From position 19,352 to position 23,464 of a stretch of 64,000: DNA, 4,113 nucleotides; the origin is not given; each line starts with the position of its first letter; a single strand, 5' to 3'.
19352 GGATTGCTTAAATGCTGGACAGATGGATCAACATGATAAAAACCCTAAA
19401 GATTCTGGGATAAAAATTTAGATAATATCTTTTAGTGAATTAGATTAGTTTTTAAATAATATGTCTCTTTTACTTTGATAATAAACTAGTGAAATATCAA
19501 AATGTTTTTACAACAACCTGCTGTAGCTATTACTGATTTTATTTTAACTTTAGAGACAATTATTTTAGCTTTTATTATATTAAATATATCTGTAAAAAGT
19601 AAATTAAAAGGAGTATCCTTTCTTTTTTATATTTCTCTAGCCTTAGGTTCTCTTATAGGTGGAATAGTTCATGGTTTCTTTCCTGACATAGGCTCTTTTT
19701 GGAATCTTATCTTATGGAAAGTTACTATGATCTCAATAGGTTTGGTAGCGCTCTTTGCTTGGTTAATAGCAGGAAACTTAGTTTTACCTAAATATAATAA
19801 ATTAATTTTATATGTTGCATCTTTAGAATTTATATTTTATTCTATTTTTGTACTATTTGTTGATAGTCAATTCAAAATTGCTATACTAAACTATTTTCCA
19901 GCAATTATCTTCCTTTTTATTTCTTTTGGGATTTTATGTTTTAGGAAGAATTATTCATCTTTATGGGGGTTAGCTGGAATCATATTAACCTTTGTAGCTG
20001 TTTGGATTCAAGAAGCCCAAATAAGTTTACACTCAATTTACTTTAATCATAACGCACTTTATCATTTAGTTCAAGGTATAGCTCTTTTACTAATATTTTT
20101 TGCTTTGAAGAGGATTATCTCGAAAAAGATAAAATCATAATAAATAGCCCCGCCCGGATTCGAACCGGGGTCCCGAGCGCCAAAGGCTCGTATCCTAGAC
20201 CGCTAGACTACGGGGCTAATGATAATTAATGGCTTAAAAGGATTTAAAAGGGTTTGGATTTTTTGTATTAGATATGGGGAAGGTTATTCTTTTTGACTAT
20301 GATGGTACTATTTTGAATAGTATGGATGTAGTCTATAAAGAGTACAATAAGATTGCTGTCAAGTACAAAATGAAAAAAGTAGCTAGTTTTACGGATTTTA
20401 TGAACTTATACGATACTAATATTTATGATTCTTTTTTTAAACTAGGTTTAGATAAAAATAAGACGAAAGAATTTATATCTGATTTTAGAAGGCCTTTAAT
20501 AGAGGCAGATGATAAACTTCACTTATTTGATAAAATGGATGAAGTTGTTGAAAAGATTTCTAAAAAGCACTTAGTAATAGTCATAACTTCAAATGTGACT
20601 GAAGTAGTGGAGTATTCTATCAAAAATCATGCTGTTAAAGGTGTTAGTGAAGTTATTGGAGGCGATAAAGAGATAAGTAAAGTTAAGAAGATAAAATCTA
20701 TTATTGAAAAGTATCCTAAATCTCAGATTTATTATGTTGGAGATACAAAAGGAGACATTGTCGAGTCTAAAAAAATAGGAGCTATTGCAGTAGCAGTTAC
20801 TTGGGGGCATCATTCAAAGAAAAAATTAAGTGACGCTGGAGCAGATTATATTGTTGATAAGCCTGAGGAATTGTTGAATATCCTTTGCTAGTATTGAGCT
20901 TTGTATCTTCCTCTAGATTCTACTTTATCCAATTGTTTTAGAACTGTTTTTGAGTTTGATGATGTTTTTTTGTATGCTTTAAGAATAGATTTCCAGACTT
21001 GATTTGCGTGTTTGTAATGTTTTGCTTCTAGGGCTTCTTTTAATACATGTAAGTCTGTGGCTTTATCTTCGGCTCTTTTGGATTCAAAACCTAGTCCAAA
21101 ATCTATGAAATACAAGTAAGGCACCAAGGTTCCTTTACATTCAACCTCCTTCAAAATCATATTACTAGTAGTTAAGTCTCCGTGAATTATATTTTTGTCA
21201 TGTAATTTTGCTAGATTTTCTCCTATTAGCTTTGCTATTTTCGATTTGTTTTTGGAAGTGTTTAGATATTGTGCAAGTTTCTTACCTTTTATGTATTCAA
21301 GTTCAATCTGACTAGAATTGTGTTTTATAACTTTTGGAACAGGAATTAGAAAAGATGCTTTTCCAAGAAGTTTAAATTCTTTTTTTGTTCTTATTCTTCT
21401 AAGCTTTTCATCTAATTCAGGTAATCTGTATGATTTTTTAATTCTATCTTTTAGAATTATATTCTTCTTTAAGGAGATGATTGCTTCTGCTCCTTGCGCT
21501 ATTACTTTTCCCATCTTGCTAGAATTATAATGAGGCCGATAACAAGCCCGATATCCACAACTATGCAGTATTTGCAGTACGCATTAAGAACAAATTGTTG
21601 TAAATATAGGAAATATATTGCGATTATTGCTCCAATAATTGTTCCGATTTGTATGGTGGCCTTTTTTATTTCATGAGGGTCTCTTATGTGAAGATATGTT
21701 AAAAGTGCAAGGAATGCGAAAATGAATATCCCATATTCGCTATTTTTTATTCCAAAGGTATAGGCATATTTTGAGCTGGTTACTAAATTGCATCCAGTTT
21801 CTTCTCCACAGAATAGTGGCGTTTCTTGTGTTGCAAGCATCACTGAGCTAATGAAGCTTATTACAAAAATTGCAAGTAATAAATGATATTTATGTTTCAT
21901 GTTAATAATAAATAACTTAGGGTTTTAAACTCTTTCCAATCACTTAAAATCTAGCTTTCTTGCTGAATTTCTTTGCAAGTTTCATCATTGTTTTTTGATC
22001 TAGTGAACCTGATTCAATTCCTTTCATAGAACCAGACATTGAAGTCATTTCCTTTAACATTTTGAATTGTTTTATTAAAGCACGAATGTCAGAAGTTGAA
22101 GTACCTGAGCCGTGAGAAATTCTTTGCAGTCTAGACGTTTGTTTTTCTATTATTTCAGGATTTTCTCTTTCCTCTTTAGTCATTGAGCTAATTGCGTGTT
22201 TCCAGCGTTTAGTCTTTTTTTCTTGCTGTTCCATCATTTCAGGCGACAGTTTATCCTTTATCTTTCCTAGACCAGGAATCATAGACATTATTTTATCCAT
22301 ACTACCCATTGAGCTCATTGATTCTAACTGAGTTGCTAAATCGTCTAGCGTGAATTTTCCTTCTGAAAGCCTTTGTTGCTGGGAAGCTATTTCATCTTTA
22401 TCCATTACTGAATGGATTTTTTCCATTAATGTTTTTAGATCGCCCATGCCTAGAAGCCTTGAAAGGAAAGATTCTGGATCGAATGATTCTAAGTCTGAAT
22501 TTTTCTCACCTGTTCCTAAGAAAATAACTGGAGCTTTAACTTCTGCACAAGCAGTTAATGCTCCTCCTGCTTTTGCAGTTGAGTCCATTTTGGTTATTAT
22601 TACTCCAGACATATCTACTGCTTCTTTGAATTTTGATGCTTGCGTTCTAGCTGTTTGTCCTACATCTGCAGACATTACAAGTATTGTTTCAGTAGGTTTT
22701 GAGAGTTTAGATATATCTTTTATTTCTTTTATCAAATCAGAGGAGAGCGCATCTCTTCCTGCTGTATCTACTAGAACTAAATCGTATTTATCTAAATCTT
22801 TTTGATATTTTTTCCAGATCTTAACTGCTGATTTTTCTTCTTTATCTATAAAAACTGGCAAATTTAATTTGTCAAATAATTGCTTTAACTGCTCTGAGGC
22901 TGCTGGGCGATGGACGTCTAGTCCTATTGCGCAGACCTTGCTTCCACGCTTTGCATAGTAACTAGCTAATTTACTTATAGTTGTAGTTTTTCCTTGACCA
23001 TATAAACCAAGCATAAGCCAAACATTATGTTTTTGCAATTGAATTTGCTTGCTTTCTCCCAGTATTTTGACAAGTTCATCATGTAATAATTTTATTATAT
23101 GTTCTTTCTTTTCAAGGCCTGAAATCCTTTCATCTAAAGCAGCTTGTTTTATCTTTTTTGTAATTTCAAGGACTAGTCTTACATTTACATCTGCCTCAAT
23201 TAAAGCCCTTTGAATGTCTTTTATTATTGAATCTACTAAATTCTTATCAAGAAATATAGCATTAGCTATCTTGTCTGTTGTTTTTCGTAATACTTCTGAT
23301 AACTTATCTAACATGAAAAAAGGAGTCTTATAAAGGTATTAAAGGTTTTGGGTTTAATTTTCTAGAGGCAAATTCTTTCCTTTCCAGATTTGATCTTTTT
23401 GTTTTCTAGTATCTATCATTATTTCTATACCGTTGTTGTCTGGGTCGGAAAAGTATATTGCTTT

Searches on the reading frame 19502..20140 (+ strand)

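Call 68: search_protein_families(library=pfam, proteins=[window:19502-20140:+], max_evalue=0.01)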
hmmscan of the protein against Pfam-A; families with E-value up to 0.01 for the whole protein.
window:19502-20140:+ (212 aa): 1 family
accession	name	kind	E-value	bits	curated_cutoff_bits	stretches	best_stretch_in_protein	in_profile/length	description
PF22285.2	DUF6962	-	2.4e-35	122.8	27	1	8-205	2-196/198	Family of unknown function (DUF6962)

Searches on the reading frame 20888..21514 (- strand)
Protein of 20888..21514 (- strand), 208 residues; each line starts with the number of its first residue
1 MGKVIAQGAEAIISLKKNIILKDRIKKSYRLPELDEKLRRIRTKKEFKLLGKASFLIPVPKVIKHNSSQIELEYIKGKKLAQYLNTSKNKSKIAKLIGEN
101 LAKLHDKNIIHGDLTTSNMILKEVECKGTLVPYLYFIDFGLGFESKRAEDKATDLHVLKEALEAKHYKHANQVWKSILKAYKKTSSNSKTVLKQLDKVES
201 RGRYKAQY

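Call 79: search_protein_families(library=pfam, proteins=[window:20888-21514:-], max_evalue=0.001)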
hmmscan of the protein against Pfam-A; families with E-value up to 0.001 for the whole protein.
window:20888-21514:- (208 aa): 4 families
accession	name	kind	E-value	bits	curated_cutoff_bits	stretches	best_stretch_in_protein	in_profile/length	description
PF01163.29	RIO1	-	5.7e-10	39.6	22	1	36-124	48-141/187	RIO domain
PF00069.31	Pkinase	-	1.1e-07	32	31.7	1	58-174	62-181/263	Protein kinase domain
PF06293.20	Kdo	-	4.8e-06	26.6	21.3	1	78-181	103-207/207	Lipopolysaccharide kinase (Kdo/WaaP) family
PF07714.23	PK_Tyr_Ser-Thr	-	5.2e-05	23.1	23.1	1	63-145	71-152/258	Protein tyrosine and serine/threonine kinase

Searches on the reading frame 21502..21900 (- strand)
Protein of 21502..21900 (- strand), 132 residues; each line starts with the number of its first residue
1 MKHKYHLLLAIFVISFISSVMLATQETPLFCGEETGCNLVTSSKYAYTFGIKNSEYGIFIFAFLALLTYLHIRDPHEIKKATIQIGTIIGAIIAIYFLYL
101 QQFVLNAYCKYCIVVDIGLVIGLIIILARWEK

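Call 79: search_protein_families(library=pfam, proteins=[window:21502-21900:-], max_evalue=0.001)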
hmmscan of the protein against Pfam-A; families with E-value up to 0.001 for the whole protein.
window:21502-21900:- (132 aa): 1 family
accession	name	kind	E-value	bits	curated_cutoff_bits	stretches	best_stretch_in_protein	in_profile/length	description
PF07884.19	VKOR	-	4.7e-18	66.1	27.5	1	9-124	4-131/134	Vitamin K epoxide reductase family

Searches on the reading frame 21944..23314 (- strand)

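Call 79: search_protein_families(library=pfam, proteins=[window:21944-23314:-], max_evalue=0.001)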
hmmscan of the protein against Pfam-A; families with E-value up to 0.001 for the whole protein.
window:21944-23314:- (456 aa): 7 families
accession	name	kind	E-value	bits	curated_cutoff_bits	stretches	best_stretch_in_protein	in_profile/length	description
PF00448.28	SRP54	-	2.3e-62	210.6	22.7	1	97-289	2-196/196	SRP54-type protein, GTPase domain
PF02978.25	SRP_SPB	-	3e-28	98.5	27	1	320-423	1-90/91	Signal peptide binding domain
PF02881.24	SRP54_N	-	8.6e-12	45.5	22.4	1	7-81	3-75/75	SRP54-type protein, helical bundle domain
PF01656.29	CbiA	-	1e-07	32.4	25.4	1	106-259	9-99/125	CobQ/CobB/MinD/ParA nucleotide binding domain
PF20720.3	nSTAND3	-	0.00044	20.4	27.2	1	92-150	13-46/155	Novel STAND NTPase 3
PF13401.12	AAA_22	-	0.00045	21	27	0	100-215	9-123/130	AAA domain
PF25201.1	nSTAND6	-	0.0006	20.3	27.7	0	91-150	13-71/148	Novel STAND NTPase 6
